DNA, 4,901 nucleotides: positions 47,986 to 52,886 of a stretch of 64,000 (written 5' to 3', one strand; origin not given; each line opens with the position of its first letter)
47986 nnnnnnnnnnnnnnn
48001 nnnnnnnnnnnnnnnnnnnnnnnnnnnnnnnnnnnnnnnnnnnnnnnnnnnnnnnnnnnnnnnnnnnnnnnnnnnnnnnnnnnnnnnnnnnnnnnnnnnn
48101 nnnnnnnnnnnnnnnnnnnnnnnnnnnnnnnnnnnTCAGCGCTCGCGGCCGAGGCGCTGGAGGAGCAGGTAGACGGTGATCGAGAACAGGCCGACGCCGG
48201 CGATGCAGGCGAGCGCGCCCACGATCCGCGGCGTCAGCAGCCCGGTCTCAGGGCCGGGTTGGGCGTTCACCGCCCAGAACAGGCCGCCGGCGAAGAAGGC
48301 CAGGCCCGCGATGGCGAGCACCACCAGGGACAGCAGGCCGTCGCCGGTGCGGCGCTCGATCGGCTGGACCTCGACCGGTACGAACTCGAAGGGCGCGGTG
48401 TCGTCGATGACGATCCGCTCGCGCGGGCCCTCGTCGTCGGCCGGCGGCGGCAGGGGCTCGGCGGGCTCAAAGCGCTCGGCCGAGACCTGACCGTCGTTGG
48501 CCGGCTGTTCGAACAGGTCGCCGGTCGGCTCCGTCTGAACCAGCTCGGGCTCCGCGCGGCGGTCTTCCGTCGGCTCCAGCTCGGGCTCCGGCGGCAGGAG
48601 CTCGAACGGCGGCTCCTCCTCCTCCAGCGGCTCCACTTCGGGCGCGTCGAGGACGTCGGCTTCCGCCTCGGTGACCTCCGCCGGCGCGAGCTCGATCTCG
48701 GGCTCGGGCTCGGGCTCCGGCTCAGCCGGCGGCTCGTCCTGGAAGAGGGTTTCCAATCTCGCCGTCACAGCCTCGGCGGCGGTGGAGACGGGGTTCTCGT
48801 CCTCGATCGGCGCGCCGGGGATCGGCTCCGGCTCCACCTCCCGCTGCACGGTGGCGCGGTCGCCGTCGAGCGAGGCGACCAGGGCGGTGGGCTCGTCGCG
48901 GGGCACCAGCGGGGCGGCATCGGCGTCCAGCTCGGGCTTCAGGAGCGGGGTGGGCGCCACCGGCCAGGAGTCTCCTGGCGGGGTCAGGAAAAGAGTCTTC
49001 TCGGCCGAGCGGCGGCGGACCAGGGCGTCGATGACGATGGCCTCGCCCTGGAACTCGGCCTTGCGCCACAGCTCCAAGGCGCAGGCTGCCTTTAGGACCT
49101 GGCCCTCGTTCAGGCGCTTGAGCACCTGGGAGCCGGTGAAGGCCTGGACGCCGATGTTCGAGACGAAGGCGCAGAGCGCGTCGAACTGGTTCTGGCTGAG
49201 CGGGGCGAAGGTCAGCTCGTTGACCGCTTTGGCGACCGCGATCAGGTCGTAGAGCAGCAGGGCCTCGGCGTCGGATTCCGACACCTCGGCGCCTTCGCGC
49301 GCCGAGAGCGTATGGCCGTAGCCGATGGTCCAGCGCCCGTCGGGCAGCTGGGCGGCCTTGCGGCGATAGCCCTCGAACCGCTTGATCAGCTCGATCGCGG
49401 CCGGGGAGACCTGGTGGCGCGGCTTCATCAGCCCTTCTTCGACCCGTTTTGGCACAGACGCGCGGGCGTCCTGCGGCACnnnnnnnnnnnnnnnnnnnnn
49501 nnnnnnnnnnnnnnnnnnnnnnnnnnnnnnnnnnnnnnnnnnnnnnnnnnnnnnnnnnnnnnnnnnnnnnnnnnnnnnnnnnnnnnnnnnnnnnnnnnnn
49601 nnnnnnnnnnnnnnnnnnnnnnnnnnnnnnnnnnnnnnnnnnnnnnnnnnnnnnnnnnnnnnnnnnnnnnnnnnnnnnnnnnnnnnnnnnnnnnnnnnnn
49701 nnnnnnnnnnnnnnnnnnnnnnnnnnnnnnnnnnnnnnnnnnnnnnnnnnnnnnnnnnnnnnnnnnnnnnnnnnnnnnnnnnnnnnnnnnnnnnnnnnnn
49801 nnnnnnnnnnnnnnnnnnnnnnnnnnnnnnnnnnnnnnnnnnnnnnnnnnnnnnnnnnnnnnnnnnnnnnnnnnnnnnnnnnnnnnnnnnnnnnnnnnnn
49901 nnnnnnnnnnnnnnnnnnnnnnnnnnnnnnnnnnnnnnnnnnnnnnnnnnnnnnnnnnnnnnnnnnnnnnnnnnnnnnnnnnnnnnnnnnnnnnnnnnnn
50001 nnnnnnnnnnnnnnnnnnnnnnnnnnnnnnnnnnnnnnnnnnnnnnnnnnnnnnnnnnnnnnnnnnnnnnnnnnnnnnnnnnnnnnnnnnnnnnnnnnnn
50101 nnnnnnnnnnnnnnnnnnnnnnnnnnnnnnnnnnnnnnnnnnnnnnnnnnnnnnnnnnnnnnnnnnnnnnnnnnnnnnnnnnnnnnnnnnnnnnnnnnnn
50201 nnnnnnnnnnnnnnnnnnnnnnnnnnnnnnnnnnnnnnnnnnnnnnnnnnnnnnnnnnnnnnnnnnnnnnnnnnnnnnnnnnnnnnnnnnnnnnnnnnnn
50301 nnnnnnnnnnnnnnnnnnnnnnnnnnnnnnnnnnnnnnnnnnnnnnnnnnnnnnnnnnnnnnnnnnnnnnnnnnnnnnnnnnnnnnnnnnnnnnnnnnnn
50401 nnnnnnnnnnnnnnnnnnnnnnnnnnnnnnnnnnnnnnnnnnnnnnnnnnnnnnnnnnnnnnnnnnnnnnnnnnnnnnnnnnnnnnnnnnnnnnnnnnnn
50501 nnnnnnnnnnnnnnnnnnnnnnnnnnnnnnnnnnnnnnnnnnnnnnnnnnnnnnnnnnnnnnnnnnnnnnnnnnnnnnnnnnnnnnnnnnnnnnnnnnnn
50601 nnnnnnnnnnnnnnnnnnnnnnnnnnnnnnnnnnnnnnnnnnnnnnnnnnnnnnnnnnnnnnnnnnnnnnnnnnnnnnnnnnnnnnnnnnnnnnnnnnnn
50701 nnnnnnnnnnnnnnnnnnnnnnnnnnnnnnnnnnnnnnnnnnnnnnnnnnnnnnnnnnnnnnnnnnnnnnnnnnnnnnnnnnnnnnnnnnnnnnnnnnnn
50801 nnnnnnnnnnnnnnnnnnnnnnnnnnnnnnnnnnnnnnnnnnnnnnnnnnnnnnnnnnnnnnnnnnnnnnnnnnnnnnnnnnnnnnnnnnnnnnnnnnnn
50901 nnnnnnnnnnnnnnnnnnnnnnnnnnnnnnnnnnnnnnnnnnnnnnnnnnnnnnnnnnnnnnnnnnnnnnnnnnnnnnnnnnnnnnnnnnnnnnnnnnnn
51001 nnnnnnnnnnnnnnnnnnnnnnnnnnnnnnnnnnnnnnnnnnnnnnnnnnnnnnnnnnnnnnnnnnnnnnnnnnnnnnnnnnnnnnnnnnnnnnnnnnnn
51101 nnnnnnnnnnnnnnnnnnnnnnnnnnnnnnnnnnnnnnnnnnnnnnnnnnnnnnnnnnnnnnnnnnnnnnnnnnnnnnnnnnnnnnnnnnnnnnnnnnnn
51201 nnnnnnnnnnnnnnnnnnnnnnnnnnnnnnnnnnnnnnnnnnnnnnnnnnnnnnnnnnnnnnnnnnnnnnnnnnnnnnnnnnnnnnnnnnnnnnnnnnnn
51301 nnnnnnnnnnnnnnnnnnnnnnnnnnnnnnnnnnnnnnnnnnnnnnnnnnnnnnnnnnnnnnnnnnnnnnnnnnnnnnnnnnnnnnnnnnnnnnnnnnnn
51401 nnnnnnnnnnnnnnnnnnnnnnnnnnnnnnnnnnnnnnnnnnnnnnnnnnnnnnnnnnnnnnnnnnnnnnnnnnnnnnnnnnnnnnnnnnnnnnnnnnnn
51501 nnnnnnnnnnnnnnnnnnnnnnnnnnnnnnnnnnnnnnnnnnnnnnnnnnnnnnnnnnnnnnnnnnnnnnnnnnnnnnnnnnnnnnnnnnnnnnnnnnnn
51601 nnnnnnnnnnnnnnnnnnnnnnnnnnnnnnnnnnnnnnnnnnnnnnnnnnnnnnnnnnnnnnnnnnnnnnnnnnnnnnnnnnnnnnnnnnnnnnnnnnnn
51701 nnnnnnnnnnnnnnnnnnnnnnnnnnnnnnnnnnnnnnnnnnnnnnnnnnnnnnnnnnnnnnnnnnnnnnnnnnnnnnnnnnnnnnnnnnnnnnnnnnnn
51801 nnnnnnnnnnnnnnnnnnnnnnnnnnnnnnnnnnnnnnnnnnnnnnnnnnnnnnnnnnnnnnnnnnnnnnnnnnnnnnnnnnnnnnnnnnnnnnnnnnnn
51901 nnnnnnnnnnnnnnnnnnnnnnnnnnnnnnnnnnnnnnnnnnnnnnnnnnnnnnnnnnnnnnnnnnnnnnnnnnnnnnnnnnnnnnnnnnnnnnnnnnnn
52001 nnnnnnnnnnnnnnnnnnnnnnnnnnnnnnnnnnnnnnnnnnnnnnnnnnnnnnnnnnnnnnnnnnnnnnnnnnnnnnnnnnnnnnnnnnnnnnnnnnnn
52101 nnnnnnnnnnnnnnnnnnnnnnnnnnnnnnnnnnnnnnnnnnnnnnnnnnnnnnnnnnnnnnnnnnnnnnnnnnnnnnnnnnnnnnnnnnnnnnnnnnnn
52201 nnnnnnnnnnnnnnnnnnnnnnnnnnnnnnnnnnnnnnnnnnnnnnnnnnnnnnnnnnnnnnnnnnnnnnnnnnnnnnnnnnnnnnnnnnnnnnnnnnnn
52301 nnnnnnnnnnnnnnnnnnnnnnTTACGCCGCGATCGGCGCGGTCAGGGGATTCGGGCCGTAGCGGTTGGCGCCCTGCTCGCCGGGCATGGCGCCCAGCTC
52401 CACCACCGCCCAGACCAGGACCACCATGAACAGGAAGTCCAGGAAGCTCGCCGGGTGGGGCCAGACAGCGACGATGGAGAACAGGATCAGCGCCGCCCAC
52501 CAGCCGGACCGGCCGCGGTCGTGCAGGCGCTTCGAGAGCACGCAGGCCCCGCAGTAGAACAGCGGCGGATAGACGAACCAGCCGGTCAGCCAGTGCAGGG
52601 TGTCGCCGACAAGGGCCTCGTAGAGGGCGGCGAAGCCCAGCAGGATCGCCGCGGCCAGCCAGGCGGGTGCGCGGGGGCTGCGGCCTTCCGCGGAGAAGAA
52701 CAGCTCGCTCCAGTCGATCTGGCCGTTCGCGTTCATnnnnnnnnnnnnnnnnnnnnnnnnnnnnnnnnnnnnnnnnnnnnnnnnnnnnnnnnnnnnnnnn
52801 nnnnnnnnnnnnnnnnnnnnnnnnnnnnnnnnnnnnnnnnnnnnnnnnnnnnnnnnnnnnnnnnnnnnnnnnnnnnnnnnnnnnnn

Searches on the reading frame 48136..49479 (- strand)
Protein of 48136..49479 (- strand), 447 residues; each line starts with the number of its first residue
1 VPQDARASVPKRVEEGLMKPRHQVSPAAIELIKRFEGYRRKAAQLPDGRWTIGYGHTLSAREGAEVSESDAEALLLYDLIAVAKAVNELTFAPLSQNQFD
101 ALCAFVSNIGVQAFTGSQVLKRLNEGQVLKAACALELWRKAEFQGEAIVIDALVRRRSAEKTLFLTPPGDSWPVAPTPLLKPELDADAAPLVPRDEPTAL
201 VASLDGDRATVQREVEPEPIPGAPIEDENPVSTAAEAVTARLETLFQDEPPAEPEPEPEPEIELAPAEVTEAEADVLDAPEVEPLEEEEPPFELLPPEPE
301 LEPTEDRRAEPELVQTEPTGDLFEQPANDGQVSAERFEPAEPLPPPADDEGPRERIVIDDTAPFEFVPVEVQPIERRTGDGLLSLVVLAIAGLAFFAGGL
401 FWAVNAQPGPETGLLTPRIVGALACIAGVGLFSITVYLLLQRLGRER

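Call 73: search_protein_families(library=pfam, proteins=[window:48136-49479:-], max_evalue=0.001)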
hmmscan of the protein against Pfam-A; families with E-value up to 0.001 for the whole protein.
window:48136-49479:- (447 aa): 1 family
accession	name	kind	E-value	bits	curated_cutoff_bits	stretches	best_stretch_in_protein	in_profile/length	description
PF00959.24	Phage_lysozyme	-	2.5e-34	118.8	22.3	1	33-160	1-125/125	Phage lysozyme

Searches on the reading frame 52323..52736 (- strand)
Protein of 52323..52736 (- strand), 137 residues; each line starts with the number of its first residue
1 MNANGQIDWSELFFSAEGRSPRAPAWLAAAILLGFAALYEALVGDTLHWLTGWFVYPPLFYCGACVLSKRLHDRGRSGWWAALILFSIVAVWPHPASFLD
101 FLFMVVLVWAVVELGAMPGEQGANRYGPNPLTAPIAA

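Call 73: search_protein_families(library=pfam, proteins=[window:52323-52736:-], max_evalue=0.001)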
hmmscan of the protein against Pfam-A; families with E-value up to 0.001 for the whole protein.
window:52323-52736:- (137 aa): 1 family
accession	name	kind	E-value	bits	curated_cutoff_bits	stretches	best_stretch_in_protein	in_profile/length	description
PF05656.20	DUF805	-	1.7e-14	54.7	25.7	1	13-128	1-111/111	Protein of unknown function (DUF805)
